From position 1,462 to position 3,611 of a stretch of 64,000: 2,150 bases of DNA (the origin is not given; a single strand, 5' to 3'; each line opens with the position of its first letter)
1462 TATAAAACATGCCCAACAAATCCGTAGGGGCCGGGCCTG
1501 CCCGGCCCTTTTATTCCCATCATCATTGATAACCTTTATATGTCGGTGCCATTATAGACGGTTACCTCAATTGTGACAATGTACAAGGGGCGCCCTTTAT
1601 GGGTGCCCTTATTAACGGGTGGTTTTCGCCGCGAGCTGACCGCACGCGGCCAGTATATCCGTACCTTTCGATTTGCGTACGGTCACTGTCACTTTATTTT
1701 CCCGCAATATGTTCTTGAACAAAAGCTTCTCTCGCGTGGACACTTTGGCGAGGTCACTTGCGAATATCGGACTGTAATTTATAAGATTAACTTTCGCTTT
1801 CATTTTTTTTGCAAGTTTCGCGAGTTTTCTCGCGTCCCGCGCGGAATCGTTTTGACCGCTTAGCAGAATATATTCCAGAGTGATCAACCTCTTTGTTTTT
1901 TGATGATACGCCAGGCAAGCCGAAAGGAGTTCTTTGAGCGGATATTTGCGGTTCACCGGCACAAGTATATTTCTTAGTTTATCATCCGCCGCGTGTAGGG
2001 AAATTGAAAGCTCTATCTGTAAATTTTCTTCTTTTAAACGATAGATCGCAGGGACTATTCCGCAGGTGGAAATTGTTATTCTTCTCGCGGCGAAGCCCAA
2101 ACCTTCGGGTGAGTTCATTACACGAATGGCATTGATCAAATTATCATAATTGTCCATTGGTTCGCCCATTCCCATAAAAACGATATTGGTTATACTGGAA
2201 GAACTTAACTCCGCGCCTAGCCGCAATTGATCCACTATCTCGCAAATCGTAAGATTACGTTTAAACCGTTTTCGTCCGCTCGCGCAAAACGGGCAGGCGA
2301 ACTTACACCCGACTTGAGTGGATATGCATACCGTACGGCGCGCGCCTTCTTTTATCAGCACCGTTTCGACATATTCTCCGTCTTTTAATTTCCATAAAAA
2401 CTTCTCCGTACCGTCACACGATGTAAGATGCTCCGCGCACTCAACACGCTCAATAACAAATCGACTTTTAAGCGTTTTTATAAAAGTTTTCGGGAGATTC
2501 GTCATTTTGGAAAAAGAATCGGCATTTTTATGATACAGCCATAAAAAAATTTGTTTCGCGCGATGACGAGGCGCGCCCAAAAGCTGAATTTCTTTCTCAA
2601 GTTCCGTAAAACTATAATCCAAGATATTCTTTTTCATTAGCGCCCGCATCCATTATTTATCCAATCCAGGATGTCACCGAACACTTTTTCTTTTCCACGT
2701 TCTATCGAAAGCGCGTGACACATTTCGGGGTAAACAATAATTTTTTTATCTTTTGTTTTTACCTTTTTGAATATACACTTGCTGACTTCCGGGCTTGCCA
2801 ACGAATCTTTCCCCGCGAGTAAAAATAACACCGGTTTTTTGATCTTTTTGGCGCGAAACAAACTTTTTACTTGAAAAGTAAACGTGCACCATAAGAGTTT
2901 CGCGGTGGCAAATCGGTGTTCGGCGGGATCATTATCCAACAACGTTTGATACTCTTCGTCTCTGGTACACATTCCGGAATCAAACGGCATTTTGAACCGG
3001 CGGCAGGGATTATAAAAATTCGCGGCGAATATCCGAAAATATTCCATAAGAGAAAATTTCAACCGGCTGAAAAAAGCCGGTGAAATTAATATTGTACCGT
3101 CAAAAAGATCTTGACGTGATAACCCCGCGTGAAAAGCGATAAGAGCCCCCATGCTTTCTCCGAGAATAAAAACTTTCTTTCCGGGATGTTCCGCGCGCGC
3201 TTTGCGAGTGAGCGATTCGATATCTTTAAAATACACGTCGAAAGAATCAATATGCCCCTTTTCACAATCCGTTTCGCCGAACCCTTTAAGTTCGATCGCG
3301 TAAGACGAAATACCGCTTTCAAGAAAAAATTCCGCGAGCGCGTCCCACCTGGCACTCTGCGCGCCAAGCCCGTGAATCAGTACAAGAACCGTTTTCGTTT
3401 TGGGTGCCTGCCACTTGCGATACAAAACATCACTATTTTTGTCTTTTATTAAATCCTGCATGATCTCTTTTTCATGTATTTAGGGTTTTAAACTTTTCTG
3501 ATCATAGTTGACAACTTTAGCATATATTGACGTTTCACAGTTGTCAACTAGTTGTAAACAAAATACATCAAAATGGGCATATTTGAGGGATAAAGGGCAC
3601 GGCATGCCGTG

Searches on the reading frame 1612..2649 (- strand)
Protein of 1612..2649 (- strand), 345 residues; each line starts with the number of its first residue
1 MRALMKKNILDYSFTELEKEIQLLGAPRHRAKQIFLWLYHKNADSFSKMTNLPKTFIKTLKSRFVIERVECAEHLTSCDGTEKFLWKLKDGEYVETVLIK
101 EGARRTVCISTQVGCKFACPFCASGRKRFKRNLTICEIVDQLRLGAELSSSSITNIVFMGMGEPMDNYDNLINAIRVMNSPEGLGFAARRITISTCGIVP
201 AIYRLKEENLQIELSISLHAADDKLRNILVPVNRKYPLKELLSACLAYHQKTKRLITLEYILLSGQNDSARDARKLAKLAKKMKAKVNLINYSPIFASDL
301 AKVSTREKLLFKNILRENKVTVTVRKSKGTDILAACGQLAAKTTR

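Call 18: search_protein_families(library=pfam, proteins=[window:1612-2649:-], max_evalue=0.00001)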
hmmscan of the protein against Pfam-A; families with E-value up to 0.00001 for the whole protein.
window:1612-2649:- (345 aa): 2 families
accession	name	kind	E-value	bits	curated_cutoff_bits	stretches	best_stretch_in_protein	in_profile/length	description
PF04055.27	Radical_SAM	-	3.4e-19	70.1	29.5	1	109-271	1-160/166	Radical SAM superfamily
PF21016.3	RlmN_N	-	9.6e-13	48.1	24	1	8-66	2-60/60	Ribosomal RNA large subunit methyltransferase N-terminal domain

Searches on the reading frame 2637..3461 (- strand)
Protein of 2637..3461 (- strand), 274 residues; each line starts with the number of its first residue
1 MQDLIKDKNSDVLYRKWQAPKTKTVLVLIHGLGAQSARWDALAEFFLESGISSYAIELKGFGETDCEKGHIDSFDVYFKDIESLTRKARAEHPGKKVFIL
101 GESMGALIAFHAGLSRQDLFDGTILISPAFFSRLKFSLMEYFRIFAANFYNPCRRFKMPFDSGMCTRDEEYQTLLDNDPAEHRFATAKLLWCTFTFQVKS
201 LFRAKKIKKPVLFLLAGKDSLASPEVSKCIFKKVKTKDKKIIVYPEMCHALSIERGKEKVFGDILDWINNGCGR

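Call 14: search_protein_families(library=pfam, proteins=[window:2637-3461:-], max_evalue=0.00001)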
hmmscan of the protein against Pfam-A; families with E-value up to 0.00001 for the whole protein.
window:2637-3461:- (274 aa): 3 families
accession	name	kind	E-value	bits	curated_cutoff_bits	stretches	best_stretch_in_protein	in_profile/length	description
PF12146.15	Hydrolase_4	-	7.2e-51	173.2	27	1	21-255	2-238/239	Serine aminopeptidase, S33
PF00561.26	Abhydrolase_1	-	1.6e-15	57.9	25.8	1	25-254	2-243/245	alpha/beta hydrolase fold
PF12697.13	Abhydrolase_6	-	1.1e-11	46.2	26.3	1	26-228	1-184/217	Alpha/beta hydrolase family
